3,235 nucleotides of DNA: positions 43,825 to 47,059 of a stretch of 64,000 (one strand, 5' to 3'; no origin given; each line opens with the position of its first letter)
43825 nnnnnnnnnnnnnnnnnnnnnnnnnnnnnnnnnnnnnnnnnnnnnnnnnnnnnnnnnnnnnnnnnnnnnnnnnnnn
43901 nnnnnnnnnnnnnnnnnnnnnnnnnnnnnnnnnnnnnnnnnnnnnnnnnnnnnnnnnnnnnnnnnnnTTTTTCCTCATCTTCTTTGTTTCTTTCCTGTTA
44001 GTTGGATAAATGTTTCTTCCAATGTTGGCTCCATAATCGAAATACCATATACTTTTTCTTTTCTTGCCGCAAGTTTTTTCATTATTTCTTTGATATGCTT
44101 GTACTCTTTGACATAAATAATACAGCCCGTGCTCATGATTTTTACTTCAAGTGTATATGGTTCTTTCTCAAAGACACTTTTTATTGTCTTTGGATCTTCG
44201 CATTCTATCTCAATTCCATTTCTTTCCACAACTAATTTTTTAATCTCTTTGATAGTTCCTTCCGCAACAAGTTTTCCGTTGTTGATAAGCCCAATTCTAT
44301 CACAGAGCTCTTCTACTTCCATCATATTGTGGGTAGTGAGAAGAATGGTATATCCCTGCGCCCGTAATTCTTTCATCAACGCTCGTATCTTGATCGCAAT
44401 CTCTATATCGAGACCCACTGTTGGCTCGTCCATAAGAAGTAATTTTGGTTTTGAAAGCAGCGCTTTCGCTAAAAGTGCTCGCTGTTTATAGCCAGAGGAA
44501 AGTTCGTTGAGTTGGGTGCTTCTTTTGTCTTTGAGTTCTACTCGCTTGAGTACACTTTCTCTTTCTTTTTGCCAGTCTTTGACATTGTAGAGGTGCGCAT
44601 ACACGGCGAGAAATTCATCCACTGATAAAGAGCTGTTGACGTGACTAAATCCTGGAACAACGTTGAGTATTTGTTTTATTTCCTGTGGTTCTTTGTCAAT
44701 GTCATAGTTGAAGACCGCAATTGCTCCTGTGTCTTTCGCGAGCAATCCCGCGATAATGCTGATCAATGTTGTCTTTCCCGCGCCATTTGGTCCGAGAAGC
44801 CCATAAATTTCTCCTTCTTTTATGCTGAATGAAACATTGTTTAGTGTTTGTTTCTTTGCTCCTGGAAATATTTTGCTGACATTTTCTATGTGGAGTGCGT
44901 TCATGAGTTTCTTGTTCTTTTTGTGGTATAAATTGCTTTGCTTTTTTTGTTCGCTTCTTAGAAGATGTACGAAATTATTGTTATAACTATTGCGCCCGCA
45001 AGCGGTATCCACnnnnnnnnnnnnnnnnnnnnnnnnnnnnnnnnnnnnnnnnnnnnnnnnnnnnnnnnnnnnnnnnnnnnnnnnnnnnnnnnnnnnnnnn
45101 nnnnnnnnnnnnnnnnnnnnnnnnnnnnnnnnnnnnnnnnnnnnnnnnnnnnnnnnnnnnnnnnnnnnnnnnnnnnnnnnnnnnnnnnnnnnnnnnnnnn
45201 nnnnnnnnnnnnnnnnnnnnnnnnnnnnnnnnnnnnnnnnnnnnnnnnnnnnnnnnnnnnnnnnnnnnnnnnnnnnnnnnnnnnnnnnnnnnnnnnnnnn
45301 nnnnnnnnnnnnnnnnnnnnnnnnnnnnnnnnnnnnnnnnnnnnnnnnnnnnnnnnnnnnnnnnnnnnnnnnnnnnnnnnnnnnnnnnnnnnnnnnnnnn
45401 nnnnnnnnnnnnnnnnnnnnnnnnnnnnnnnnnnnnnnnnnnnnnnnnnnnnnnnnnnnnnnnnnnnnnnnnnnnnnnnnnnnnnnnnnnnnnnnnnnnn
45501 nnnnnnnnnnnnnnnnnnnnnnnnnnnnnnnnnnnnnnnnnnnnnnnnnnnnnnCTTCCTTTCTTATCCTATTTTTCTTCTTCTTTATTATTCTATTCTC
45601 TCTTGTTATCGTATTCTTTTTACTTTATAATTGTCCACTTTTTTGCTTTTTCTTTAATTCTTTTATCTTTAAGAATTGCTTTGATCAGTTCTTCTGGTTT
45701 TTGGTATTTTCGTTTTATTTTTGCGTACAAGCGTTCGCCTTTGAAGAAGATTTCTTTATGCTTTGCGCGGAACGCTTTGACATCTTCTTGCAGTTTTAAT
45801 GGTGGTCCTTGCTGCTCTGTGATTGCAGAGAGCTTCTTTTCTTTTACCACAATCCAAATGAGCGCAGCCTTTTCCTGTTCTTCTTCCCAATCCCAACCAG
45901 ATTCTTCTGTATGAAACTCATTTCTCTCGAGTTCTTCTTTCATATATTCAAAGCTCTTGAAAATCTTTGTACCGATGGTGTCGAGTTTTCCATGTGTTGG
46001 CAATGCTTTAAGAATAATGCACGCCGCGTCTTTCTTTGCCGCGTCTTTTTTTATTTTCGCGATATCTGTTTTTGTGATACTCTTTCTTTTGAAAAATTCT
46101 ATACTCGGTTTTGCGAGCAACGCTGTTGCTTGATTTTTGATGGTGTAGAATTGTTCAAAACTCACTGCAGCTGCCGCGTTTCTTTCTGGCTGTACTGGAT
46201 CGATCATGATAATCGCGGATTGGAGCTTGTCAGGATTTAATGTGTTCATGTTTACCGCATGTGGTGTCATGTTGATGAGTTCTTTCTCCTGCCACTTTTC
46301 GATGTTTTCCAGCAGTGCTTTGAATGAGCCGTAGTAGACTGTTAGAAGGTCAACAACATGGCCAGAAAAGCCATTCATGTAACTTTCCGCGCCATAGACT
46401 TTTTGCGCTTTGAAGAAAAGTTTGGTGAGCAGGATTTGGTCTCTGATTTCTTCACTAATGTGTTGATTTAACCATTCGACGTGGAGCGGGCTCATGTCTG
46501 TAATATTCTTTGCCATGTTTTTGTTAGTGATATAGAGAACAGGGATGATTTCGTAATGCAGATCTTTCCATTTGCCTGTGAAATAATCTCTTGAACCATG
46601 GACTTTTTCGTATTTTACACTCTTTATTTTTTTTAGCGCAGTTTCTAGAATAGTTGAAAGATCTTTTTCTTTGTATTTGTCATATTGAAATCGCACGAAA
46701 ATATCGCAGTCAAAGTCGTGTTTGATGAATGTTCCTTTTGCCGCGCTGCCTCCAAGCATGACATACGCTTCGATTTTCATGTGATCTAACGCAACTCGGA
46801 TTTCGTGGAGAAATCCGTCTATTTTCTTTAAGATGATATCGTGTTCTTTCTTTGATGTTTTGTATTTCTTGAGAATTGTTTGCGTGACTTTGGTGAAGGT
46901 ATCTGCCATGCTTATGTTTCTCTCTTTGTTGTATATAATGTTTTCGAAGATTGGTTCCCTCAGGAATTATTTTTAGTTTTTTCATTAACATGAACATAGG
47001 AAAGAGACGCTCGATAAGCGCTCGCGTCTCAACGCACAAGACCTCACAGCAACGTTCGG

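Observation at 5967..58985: Five-copy intergenic hairpin element with compensatory stem changes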

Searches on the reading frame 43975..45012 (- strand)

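Call 66: search_protein_families(library=pfam, proteins=[window:43975-45012:-], max_evalue=0.00001)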
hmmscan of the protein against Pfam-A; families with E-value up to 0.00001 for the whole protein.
window:43975-45012:- (345 aa): 3 families
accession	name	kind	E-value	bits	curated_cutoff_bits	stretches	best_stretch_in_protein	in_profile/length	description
PF00005.33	ABC_tran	-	1.5e-32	113.5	25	1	57-198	1-136/137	ABC transporter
PF13304.12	AAA_21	-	9.2e-17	62.5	27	1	141-230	200-300/304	AAA domain, putative AbiEii toxin, Type IV TA system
PF13732.12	DrrA1-3_C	-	5e-08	34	27.4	1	252-338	1-80/81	ATP-binding protein DrrA1-3-like, C-terminal domain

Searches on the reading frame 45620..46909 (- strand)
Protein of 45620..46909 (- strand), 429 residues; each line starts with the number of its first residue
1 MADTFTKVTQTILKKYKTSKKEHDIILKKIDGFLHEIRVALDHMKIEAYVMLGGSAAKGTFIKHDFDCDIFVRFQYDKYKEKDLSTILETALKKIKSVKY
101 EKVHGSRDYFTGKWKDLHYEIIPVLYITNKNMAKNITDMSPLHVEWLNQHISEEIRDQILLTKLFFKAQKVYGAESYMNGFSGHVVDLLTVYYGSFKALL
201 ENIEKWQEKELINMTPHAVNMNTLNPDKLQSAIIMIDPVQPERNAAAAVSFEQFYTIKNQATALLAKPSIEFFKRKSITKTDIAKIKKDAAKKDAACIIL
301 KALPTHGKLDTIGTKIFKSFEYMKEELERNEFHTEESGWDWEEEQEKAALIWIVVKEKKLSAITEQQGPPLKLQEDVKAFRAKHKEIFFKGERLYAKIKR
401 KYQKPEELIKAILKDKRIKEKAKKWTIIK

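Call 66: search_protein_families(library=pfam, proteins=[window:45620-46909:-], max_evalue=0.00001)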
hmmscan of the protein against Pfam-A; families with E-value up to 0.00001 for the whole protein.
window:45620-46909:- (429 aa): 2 families
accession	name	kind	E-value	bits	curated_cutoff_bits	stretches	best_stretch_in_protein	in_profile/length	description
PF09249.16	tRNA_NucTransf2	-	2.4e-31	108.7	27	1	157-274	1-113/113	tRNA nucleotidyltransferase, second domain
PF21133.2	CAA_C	-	3.4e-12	46.7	22.2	1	310-413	18-120/144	CCA-adding enzyme, C-terminal domain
